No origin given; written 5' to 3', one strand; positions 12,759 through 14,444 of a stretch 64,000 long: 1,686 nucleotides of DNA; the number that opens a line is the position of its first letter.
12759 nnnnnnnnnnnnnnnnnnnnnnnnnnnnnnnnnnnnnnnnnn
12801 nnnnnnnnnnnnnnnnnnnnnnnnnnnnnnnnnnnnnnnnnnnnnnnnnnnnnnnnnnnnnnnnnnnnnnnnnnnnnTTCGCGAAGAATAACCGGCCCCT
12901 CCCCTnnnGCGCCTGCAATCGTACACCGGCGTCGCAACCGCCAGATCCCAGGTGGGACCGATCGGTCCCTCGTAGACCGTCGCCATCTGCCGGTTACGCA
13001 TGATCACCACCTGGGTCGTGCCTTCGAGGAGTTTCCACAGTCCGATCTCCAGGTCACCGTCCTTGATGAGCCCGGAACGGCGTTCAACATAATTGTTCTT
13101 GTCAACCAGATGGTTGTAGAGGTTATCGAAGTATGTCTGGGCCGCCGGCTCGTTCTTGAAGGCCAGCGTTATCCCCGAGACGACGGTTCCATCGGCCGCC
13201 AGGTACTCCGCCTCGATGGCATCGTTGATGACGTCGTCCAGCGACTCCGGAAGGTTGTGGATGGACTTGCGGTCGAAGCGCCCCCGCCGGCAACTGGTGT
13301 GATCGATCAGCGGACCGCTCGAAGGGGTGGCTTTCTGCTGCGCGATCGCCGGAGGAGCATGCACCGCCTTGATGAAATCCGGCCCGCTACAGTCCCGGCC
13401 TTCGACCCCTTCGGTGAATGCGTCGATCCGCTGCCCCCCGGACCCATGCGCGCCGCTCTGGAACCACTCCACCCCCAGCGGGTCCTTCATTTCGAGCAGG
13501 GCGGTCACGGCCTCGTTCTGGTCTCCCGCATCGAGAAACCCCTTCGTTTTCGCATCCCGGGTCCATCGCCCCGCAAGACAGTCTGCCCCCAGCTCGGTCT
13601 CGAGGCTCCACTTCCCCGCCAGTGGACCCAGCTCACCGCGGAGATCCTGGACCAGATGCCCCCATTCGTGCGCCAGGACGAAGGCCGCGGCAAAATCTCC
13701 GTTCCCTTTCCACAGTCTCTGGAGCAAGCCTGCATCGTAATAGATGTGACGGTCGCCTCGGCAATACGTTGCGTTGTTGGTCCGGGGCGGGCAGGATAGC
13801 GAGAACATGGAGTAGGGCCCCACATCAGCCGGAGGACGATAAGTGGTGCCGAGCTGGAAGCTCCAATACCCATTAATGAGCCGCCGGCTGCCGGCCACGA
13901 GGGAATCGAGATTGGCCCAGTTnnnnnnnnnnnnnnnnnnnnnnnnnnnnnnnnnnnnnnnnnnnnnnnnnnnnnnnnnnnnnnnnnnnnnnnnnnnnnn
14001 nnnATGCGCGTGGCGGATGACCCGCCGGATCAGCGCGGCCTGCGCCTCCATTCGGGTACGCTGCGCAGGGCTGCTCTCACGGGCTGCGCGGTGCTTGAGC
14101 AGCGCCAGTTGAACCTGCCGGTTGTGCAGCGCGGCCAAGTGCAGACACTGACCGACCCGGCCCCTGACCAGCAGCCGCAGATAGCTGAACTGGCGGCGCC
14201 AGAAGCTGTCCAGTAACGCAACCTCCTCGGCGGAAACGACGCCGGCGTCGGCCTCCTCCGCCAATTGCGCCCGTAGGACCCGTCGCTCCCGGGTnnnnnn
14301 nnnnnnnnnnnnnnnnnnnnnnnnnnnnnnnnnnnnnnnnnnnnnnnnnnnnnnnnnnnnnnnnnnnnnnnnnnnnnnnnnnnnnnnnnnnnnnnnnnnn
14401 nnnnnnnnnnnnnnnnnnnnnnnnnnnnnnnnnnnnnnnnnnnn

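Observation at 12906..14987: Single polypeptide combining a PrsW-type intramembrane protease with a YpfJ-type extracytoplasmic zinc metallopeptidase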

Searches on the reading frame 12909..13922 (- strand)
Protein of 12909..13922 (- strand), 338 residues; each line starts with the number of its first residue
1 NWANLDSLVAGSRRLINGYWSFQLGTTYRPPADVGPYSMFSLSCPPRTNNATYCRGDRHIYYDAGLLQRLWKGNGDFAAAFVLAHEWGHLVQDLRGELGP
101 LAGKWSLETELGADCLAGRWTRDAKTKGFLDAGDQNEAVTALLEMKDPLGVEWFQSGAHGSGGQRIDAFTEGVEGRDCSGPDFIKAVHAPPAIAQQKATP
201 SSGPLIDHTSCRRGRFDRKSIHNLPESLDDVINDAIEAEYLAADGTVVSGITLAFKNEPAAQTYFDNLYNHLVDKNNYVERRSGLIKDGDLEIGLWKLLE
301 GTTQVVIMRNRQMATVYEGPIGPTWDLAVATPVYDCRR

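Call 49: predict_structure(alignment_id=A3)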
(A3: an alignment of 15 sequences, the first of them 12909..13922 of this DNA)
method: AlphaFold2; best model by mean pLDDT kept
length: 338 residues; sequences in the alignment: 15
mean_pLDDT: 91.7   pTM: 0.86
mean pLDDT of the five models: 91.7, 91.0, 90.0, 89.8, 88.2
residues with pLDDT >= 90: 255; 70-90: 71; 50-70: 8; < 50: 4
segments of 3 or more residues with pLDDT < 50: 200-202
pLDDT, mean of each block of 10 residues (from residue 1): 92 97 97 92 88 94 97 95 98 91 90 98 95 93 91 89 97 95 91 64 69 95 90 93 98 91 93 95 89 91 96 95 96 80
secondary structure, 60 per line:
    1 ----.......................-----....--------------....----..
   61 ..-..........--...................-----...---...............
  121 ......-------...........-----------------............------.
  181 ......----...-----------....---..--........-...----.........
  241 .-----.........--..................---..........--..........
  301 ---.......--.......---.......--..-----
elements in order: H5-27 E33-36 E51-54 E59-62 H64-73 H76-94 H106-126 H134-144 H162-173 H180-186 H205-208 E216-223 E232-241 E247-255 H258-275 E279-288 E291-300 E304-310 E313-319 H323-329

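Call 53: fold_search(model_id=the predicted structure, library=pdb)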
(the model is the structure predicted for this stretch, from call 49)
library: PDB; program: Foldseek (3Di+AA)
matches with E <= 10: 495; with E <= 0.001: 1
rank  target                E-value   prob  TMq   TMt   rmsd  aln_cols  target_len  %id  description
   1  1vr8                  9.8e-04  1.00  0.23  0.52   4.9       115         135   10  Crystal structure of GTP binding regulator (TM1622) from Thermotoga Maritima at 1.75 A resolution (released 2005-03-15)
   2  5zxa                  7.5e-02  0.82  0.23  0.40   6.3       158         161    8  Crystal structure of fibronectin-binding protein Apa mutant from Mycobacterium tuberculosis (released 2019-05-29)
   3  4rth_A                8.9e-02  0.51  0.17  0.28   8.5       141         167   10  The crystal structure of PsbP from Zea mays (released 2015-03-11)
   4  3gek_A                8.9e-02  0.10  0.10  0.17  15.2       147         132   12  Crystal structure of putative thioesterase yhdA from Lactococcus lactis. Northeast Structural Genomics Consortium Targ (released 2009-03-17)
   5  3pu2_C                1.0e-01  0.38  0.14  0.26   9.0       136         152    8  Crystal Structure of the Q3J4M4_RHOS4 protein from Rhodobacter sphaeroides. Northeast Structural Genomics Consortium T (released 2010-12-15)
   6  4rth_B                1.0e-01  0.28  0.13  0.22   9.6       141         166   10  The crystal structure of PsbP from Zea mays (released 2015-03-11)
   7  6e8a_A                1.1e-01  0.54  0.20  0.37  10.2       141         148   11  Crystal structure of DcrB from Salmonella enterica at 1.92 Angstroms resolution (released 2018-10-31)
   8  3otl_A                1.1e-01  0.51  0.13  0.26  12.9       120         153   12  Three-dimensional Structure of the putative uncharacterized protein from Rhizobium leguminosarum at the resolution 1.9 (released 2010-09-22)
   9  6y2p_A                1.1e-01  0.21  0.09  0.09  17.7       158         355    9  Escherichia coli RnlA-RnlB Toxin-Antitoxin System. (released 2021-04-14)
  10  3v7b_B                1.3e-01  0.77  0.20  0.40   7.8       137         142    7  Dip2269 protein from corynebacterium diphtheriae (released 2012-01-11)
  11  4zrf_A                1.4e-01  0.18  0.10  0.23  14.5       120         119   12  Crystal Structure of Hypothetical Thioesterase Protein SP_1851 from Streptococcus pneumoniae TIGR4 (released 2015-05-27)
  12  3put_B                2.1e-01  0.21  0.11  0.23  13.8       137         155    8  Crystal Structure of the CERT START domain (mutant V151E) from Rhizobium etli at the resolution 1.8A, Northeast Struct (released 2010-12-22)
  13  6y2r_A                2.1e-01  0.15  0.10  0.09  17.4       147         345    8  Escherichia coli R255A RnlA endoribonuclease (single alanine mutant of RnlA) (released 2021-05-12)
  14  4zrb_G                2.2e-01  0.15  0.10  0.22  14.6       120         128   12  Crystal Structure of Hypothetical Thioesterase Protein SP_1851 with Coenzyme A from Streptococcus pneumoniae TIGR4 (released 2015-05-27)
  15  4mjg_A                2.3e-01  0.30  0.15  0.25  15.1       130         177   11  Crystal structure of a DUF4853 family protein (ACTODO_00621) from Actinomyces odontolyticus ATCC 17982 at 2.65 A resol (released 2013-10-16)
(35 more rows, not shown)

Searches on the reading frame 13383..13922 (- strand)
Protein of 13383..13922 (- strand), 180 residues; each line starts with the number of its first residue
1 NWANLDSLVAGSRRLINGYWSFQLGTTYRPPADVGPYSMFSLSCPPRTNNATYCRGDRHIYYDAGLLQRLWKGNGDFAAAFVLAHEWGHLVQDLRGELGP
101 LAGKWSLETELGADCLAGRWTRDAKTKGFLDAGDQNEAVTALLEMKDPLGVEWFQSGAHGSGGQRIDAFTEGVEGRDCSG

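Call 75: search_protein_families(library=pfam, proteins=[window:13383-13922:-], max_evalue=10)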
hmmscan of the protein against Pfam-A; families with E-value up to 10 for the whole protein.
window:13383-13922:- (180 aa): 3 families
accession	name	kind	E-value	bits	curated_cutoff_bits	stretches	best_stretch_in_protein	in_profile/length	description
PF04228.19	Zn_peptidase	-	3.3e-16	60.1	23.2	1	51-175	136-281/290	Putative neutral zinc metallopeptidase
PF01435.24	Peptidase_M48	-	0.16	12.2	20.3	1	76-92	62-78/186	Peptidase family M48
PF13211.12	DUF4019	-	0.25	12.2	26.5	1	62-103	9-50/104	Protein of unknown function (DUF4019)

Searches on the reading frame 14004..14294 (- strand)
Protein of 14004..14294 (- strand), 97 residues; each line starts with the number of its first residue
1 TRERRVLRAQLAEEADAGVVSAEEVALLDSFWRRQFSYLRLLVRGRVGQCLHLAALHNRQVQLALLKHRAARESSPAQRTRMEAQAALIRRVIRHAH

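Call 75: search_protein_families(library=pfam, proteins=[window:14004-14294:-], max_evalue=10)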
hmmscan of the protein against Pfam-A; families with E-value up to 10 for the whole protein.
window:14004-14294:- (97 aa): 1 family
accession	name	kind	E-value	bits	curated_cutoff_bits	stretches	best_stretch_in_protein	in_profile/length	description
PF02458.20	Transferase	-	0.22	10.6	22.7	1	60-96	232-268/434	Transferase family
